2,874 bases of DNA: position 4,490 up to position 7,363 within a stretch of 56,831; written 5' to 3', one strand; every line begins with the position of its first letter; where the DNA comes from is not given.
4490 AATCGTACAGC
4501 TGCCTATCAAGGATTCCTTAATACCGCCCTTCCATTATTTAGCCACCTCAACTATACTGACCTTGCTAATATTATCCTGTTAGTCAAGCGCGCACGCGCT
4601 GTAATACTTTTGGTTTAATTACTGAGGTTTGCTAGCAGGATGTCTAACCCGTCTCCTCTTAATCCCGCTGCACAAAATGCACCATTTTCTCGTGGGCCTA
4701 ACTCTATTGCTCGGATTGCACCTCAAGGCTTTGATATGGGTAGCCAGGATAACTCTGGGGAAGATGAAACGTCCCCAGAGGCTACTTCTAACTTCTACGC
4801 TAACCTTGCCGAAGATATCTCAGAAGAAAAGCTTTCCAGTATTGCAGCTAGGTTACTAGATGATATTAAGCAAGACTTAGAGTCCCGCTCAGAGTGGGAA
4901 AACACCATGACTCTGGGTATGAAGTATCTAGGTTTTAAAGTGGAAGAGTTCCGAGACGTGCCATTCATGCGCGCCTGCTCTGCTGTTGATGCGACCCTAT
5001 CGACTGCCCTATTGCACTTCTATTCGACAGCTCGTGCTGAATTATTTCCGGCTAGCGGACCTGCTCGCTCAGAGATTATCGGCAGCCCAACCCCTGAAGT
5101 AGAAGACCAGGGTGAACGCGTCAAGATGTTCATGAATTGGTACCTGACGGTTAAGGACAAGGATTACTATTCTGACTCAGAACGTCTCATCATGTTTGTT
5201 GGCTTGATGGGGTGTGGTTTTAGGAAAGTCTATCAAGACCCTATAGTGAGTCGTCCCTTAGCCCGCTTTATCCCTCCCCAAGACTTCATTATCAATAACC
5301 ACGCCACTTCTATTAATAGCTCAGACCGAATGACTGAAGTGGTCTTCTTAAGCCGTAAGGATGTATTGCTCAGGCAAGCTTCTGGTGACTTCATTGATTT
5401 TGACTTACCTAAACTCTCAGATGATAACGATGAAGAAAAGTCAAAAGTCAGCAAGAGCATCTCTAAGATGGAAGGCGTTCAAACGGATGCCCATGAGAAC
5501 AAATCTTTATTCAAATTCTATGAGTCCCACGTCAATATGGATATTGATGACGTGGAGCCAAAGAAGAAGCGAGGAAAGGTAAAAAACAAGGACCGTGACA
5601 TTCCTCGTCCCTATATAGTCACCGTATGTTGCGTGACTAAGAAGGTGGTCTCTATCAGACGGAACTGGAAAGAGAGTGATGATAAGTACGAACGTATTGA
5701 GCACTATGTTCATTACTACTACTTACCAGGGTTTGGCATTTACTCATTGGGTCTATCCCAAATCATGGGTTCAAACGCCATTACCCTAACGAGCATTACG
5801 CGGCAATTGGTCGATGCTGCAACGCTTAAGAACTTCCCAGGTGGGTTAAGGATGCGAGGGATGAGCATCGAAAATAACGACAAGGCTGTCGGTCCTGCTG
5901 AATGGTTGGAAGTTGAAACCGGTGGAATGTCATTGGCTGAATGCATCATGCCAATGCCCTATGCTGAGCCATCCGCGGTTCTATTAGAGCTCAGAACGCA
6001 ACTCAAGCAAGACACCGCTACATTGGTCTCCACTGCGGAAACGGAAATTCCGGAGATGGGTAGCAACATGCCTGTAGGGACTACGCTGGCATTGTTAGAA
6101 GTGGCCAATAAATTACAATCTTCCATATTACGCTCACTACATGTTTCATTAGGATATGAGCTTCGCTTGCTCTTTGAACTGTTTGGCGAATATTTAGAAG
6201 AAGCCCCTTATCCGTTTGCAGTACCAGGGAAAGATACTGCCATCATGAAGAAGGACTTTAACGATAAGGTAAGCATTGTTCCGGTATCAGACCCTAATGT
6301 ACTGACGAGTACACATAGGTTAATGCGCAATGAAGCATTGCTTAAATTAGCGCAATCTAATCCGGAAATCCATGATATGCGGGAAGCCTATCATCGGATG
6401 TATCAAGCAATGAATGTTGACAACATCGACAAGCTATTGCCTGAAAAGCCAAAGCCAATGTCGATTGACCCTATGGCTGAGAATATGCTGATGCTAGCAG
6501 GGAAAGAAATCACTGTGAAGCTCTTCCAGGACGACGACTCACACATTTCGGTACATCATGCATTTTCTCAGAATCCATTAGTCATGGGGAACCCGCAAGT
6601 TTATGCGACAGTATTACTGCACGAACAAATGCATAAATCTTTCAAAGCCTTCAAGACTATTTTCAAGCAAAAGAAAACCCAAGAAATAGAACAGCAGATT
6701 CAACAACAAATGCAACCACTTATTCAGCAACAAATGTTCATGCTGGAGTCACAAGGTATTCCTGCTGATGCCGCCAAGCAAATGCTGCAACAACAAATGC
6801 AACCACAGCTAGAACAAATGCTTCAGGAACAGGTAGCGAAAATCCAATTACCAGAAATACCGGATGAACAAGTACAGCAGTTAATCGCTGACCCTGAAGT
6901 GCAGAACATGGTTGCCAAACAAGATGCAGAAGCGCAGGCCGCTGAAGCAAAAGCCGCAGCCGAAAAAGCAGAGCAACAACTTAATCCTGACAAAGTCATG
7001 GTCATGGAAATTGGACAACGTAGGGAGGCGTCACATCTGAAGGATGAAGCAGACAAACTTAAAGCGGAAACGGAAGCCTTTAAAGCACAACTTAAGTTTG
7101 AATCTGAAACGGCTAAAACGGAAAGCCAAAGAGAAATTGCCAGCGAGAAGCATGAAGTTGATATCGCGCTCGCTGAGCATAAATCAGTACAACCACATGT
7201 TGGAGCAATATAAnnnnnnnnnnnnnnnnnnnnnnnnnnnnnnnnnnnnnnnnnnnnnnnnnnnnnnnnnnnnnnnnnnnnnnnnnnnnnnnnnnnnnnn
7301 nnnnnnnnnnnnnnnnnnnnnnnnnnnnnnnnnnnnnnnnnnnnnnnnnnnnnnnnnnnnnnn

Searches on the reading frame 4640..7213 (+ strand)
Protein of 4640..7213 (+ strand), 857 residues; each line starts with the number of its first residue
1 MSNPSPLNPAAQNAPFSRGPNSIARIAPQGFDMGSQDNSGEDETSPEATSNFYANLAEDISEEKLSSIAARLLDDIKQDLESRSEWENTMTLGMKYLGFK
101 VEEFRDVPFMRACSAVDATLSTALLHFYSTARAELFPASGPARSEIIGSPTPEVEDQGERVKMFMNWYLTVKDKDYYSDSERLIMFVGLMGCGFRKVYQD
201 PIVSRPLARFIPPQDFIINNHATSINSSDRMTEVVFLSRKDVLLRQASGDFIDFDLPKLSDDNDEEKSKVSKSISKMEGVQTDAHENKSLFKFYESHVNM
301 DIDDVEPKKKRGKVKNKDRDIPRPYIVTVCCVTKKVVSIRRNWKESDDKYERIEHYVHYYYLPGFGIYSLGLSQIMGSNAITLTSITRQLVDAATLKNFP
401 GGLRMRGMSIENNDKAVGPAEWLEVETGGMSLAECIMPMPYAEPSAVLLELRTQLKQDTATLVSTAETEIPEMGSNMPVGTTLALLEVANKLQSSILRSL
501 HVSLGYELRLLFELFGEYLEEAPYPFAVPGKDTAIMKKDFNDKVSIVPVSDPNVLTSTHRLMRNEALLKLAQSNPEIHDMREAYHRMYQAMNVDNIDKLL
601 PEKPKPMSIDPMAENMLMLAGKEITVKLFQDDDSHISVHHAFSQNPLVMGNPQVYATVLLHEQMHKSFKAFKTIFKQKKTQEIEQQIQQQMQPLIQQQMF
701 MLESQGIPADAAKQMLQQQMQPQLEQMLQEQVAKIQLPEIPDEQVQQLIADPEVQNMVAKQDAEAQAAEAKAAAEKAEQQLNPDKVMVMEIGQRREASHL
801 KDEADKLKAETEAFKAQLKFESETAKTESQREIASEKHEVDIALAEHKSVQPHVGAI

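Call 4: search_protein_families(library=pfam, proteins=[window:4640-7213:+], max_evalue=0.01)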
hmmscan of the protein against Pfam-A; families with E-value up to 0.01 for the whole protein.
window:4640-7213:+ (857 aa): 0 families

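Call 5: search_protein_families(library=phrogs, proteins=[window:4640-7213:+], max_evalue=0.01)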
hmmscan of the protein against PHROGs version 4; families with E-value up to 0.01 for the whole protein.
window:4640-7213:+ (857 aa): 1 family
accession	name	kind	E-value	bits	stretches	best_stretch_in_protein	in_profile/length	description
phrog_1216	-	head and packaging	9.1e-20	71.7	1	194-727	200-692/714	portal protein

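Call 7: search_dna_similar(query=window:4640-7213:+, collection=phages, mode=protein, max_rows=30)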
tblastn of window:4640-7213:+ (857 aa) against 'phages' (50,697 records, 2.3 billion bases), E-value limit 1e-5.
Records with a match: 18; places in all: 18; records where one place covers at least 80% of the query: 0.
Best place of each record, by identity: <60% 18.
By first word of the organism name: Caulobacter 4; Caudoviricetes 4; Pelagibacter 2; Roseobacter 2; Planktothrix 2; Phage 1; phage 1; Synechococcus 1; Alcaligenes 1.
By host as written in the record: - 5; Caulobacter vibrioides CB15 3; Candidatus Pelagibacter sp. HTCC1062 2; Roseobacter sp. FZCC0083 2; Gammaproteobacteria 1; unknown 1; Synechococcus sp. 1; Planktothricoides raciborskii 1; and 2 more.
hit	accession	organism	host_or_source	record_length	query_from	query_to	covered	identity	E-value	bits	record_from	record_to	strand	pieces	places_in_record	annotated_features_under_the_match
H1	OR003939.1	Phage DSL-LC04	Gammaproteobacteria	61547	40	670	74%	34.9%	1e-102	356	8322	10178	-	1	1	portal protein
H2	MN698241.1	Pelagibacter phage HTVC027P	Candidatus Pelagibacter sp. HTCC1062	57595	44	674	74%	33.9%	5e-103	357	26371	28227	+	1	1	hypothetical protein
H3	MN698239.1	Pelagibacter phage HTVC023P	Candidatus Pelagibacter sp. HTCC1062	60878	43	670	73%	33.9%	8e-106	365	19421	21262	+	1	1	hypothetical protein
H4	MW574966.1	phage 023Pt_psg01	unknown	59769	44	674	74%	32.3%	2e-95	334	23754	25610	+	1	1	head to tail connecting protein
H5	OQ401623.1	Roseobacter phage CRP-901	Roseobacter sp. FZCC0083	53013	50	656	71%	32.8%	2e-90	320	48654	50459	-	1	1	head to tail connecting protein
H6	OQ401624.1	Roseobacter phage CRP-902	Roseobacter sp. FZCC0083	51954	49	652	70%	32.5%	2e-89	317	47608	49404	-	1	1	head to tail connecting protein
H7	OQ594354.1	Synechococcus phage MinM2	Synechococcus sp.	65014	54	646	69%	32.7%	2e-84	302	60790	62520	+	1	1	hypothetical protein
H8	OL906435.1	Planktothrix phage Pag-Yong1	Planktothrix agardhii FACHB-1261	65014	54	646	69%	32.7%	2e-84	302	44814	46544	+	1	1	portal protein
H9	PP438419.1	Planktothrix phage Pra-JY27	Planktothricoides raciborskii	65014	54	646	69%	32.7%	2e-84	302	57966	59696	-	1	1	hypothetical protein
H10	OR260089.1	Caulobacter phage GB2A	Caulobacter vibrioides CB15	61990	32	654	73%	30.6%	6e-68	253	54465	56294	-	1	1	hypothetical protein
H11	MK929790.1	Caulobacter phage RW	Caulobacter vibrioides CB15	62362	32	654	73%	30.6%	6e-68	253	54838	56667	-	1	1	hypothetical protein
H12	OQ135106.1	Caulobacter phage RLK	Caulobacter vibrioides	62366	32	654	73%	30.6%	6e-68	253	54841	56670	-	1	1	RLK_gp094c: hypothetical protein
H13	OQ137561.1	Caulobacter phage KcrB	Caulobacter vibrioides CB15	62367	32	654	73%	30.6%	6e-68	253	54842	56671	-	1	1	KcrB_gp094c: hypothetical protein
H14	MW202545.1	Caudoviricetes sp.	Manatee Spring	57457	43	652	71%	29.7%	2e-67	251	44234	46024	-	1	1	head to tail connecting protein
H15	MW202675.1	Caudoviricetes sp.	Manatee Spring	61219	43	579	63%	30.0%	3e-58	223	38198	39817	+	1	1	head to tail connecting protein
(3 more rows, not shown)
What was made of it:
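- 4640..7213 (+): Portal gene (857 aa, net charge -33, with an acidic coiled-coil C-terminal 'barrel' of about 200 aa). It lies directly upstream. PHROG 1216, E 9e-20 (call 5). tblastn hits to annotated portal proteins (call 7).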

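Call 9: get_annotated_region(hit=H1, flank=6000)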
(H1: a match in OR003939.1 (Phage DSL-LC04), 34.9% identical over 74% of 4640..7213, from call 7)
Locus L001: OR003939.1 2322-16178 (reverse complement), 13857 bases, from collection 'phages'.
description: Phage DSL-LC04, complete genome.
organism: Phage DSL-LC04 (NCBI taxid 3058958)
taxonomy: Viruses; Duplodnaviria; Heunggongvirae; Uroviricota; Caudoviricetes
host: Gammaproteobacteria; source: water sample of Dishui Lake; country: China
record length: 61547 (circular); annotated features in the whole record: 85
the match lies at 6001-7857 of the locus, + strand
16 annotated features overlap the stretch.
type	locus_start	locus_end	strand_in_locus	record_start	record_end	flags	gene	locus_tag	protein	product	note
CDS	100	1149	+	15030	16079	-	-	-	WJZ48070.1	hypothetical protein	-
CDS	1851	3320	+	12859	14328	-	-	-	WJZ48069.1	terminase large subunit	-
CDS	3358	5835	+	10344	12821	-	-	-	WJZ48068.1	PcfJ-like protein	-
CDS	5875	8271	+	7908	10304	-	-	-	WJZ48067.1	portal protein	-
CDS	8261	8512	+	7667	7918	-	-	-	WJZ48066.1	hypothetical protein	-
CDS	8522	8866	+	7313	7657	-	-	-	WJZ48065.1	hypothetical protein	-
CDS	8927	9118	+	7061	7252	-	-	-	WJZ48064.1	type III secretion system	-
CDS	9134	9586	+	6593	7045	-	-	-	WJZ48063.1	co-chaperonin GroES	-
CDS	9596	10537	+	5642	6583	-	-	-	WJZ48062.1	hypothetical protein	-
CDS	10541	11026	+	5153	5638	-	-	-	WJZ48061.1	hypothetical protein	-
CDS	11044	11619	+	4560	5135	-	-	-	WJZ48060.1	hypothetical protein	-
CDS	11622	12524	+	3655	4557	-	-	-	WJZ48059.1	major capsid protein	-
CDS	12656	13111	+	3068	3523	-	-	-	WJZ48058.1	cement protein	-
CDS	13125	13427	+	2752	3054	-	-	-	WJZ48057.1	hypothetical protein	-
CDS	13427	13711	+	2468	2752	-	-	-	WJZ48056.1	hypothetical protein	-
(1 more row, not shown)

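Call 10: get_annotated_region(hit=H3, flank=6000)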
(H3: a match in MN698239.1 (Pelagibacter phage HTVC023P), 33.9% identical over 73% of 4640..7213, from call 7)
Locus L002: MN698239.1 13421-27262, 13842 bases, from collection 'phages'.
description: Pelagibacter phage HTVC023P, complete genome.
organism: Pelagibacter phage HTVC023P (NCBI taxid 2686455)
taxonomy: Viruses; Duplodnaviria; Heunggongvirae; Uroviricota; Caudoviricetes
host: Candidatus Pelagibacter sp. HTCC1062; source: seawater; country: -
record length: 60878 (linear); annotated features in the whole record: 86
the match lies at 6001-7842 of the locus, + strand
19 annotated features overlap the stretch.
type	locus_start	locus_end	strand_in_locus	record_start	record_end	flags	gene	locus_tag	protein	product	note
CDS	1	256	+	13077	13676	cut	-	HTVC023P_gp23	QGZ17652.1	hypothetical protein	-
CDS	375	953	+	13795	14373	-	-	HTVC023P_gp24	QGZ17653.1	hypothetical protein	-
CDS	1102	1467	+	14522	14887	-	-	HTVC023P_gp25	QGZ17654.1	hypothetical protein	-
CDS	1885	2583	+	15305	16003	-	-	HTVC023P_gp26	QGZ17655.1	hypothetical protein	-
CDS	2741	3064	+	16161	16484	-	-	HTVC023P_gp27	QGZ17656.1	hypothetical protein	-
CDS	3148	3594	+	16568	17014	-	-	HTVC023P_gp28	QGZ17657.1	hypothetical protein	-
CDS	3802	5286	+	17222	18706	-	-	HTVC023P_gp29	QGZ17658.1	terminase large subunit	-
CDS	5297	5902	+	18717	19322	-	-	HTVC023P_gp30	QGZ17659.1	hypothetical protein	-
CDS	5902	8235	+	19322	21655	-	-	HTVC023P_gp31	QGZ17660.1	hypothetical protein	-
CDS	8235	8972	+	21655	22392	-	-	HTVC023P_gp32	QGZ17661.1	hypothetical protein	-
CDS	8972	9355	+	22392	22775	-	-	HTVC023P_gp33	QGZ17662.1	hypothetical protein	-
CDS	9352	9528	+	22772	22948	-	-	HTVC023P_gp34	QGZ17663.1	hypothetical protein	-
CDS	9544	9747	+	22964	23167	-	-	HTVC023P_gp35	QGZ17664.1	hypothetical protein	-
CDS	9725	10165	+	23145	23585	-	-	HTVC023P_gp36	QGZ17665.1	co-chaperone GroES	-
CDS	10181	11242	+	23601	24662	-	-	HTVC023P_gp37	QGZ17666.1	hypothetical protein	-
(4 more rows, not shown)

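Call 11: get_annotated_region(hit=H10, flank=6000)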
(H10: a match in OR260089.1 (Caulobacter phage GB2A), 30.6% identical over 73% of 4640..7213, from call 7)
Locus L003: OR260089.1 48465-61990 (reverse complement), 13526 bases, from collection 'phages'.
description: Caulobacter phage GB2A, complete genome.
organism: Caulobacter phage GB2A (NCBI taxid 3075107)
taxonomy: Viruses; Duplodnaviria; Heunggongvirae; Uroviricota; Caudoviricetes
host: Caulobacter vibrioides CB15; source: Rocky Branch Creek; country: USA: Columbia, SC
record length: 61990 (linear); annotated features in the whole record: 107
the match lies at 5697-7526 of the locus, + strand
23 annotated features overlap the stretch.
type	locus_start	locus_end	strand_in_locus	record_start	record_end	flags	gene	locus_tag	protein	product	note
repeat_region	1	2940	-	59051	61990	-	-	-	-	-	terminal repeats are identical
CDS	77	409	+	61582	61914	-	-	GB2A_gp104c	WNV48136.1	hypothetical protein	-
CDS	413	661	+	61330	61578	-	-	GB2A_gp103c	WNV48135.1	hypothetical protein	-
CDS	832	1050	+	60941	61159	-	-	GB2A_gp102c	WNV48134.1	hypothetical protein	-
CDS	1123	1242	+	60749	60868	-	-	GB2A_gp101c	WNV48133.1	hypothetical protein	-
CDS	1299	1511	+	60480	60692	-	-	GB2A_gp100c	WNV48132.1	hypothetical protein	-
CDS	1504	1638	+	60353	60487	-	-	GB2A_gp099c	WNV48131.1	hypothetical protein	-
CDS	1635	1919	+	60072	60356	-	-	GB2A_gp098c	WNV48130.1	hypothetical protein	-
CDS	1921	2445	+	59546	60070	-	-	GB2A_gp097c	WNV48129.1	terminase small subunit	-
CDS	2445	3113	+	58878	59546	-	-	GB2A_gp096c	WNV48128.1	terminase large subunit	-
CDS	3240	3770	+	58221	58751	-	-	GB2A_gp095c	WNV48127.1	DNA methyltransferase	-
CDS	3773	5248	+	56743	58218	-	-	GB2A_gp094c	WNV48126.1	terminase large subunit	-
tRNA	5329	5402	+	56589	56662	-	-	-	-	tRNA-Val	-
CDS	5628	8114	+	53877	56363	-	-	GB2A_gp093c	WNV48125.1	hypothetical protein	-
CDS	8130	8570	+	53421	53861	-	-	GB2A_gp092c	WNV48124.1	hypothetical protein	-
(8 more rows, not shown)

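Call 17: find_related_loci(query=window:4640-7210:+, collection=viral_contigs, flank=8000)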
Query window:4640-7210:+ (857 aa) in viral_contigs; peptide patterns used: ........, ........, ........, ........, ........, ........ (x = any residue, [..] = any of these).
37 stretches matched a pattern; 2 encode a relative of the query (tblastn E <= 1e-3); 2 distinct loci.
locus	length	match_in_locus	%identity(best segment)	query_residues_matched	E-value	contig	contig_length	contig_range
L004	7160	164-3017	63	1-854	0e+0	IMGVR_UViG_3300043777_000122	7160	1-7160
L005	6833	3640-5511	34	39-671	9e-122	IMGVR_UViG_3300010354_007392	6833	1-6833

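Call 75: search_solved_structures(query=window:4640-7210:+, max_evalue=0.01)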
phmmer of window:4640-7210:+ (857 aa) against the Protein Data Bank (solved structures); distinct sequences matched with E-value up to 0.01: 0.

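Call 83: search_protein_families(library=pfam, proteins=[L005:5922-6833:+, L001:3358-5832:+, L002:8235-8969:+, L002:5297-5899:+, L001:8522-8863:+], max_evalue=0.01)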
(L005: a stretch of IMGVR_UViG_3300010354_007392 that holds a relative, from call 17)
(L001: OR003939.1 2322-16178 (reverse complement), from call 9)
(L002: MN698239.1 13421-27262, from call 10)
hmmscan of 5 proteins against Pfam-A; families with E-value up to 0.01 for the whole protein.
L005:5922-6833:+ (304 aa): 1 family
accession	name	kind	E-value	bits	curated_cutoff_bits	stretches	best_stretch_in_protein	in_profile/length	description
PF01464.25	SLT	-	3.5e-06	27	21.3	1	6-102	2-97/117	Transglycosylase SLT domain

L001:3358-5832:+ (825 aa): 1 family
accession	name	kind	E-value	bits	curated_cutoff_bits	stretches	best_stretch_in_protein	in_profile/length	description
PF14284.11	PcfJ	-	5.2e-09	36.5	25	1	619-665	75-123/147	PcfJ-like protein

L002:8235-8969:+ (245 aa): 0 families

L002:5297-5899:+ (201 aa): 0 families

L001:8522-8863:+ (114 aa): 0 families
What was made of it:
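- On Podovirus ejection / internal virion proteins: The positional analogue in L005 has an SLT domain (call 83).
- Closest known: Podovirus ejection / internal virion proteins. Same: A positional analogue carries an SLT domain like T7 gp16-N (call 83).
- The positional analogue in L005 carries an SLT domain, which is useless for assembly (call 83).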

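Call 89: get_annotated_region(hit=H8, flank=3500)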
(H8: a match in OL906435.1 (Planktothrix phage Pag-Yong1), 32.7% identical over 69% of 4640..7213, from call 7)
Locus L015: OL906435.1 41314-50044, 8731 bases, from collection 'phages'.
description: Planktothrix phage Pag-Yong1, complete genome.
organism: Planktothrix phage Pag-Yong1 (NCBI taxid 2911673)
taxonomy: Viruses; Duplodnaviria; Heunggongvirae; Uroviricota; Caudoviricetes
host: -; source: Planktothrix agardhii FACHB-1261; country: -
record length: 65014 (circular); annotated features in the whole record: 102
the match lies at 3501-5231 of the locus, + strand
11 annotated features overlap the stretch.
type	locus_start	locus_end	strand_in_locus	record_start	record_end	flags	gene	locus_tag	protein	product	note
CDS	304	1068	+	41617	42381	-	-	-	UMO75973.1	lytic enzyme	-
CDS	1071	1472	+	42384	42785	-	-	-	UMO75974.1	Pol polyprotein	Retrovirus-related Pol polyprotein from transposon (RPPT)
CDS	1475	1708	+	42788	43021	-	-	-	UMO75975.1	hypothetical protein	-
CDS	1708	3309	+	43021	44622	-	-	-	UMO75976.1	terminase large subunit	-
CDS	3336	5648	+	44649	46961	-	-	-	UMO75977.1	portal protein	-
CDS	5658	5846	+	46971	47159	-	-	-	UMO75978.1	hypothetical protein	-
CDS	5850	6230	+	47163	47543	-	-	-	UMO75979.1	chaperonin GroES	-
CDS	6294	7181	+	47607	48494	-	-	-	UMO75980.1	kinesin motor domain-containing protein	-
CDS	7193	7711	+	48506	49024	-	-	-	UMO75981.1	hypothetical protein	-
CDS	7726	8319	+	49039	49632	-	-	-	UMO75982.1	hypothetical protein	-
CDS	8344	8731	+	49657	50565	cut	-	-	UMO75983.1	major capsid protein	-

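Call 90: get_annotated_region(hit=H5, flank=3500)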
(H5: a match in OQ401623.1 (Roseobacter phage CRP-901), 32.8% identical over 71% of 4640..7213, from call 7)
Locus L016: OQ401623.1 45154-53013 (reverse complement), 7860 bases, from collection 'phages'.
description: Roseobacter phage CRP-901, complete genome.
organism: Roseobacter phage CRP-901 (NCBI taxid 3032256)
taxonomy: Viruses; Duplodnaviria; Heunggongvirae; Uroviricota; Caudoviricetes
host: Roseobacter sp. FZCC0083; source: seawater; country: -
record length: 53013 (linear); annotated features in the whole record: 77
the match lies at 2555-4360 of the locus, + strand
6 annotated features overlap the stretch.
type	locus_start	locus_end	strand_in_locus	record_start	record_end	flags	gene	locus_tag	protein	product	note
CDS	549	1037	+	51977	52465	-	-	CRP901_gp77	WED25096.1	terminase small subunit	-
CDS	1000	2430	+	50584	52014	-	-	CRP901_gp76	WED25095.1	terminase large subunit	-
CDS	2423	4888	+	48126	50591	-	-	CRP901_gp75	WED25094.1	head to tail connecting protein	-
CDS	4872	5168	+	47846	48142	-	-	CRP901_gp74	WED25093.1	hypothetical protein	-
CDS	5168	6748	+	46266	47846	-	-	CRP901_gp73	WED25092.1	hypothetical protein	-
CDS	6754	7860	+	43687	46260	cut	-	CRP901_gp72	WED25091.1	LysM domain-containing protein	-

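Call 91: get_annotated_region(hit=H14, flank=3500)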
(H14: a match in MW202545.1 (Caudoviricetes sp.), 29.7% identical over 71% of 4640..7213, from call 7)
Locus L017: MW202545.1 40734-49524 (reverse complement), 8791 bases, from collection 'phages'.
description: Siphoviridae sp. isolate ctpbd312, complete genome.
organism: Caudoviricetes sp. (NCBI taxid 2832643)
taxonomy: Viruses; Duplodnaviria; Heunggongvirae; Uroviricota; Caudoviricetes
host: -; source: Manatee Spring; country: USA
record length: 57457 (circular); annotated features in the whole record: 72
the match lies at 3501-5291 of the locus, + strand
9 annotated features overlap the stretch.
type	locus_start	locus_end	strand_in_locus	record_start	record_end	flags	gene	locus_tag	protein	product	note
CDS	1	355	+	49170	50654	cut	-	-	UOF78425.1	large terminase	-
CDS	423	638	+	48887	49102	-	-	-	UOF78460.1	hypothetical protein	-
CDS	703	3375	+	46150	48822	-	-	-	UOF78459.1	hypothetical protein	-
CDS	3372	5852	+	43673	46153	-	-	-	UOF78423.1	head to tail connecting protein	-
CDS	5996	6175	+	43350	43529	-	-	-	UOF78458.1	hypothetical protein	-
CDS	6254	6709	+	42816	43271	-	-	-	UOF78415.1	chaperonin 10 kd subunit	-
CDS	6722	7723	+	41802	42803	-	-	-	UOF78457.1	hypothetical protein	-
CDS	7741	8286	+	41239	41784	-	-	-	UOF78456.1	hypothetical protein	-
CDS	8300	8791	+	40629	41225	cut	-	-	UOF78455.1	hypothetical protein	-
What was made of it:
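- The post-portal slot is empty in some related phages, such as Pag-Yong1 and MW202545 (calls 89, 91). The slot is empty in related phages that assemble the same type of head (calls 89, 91).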
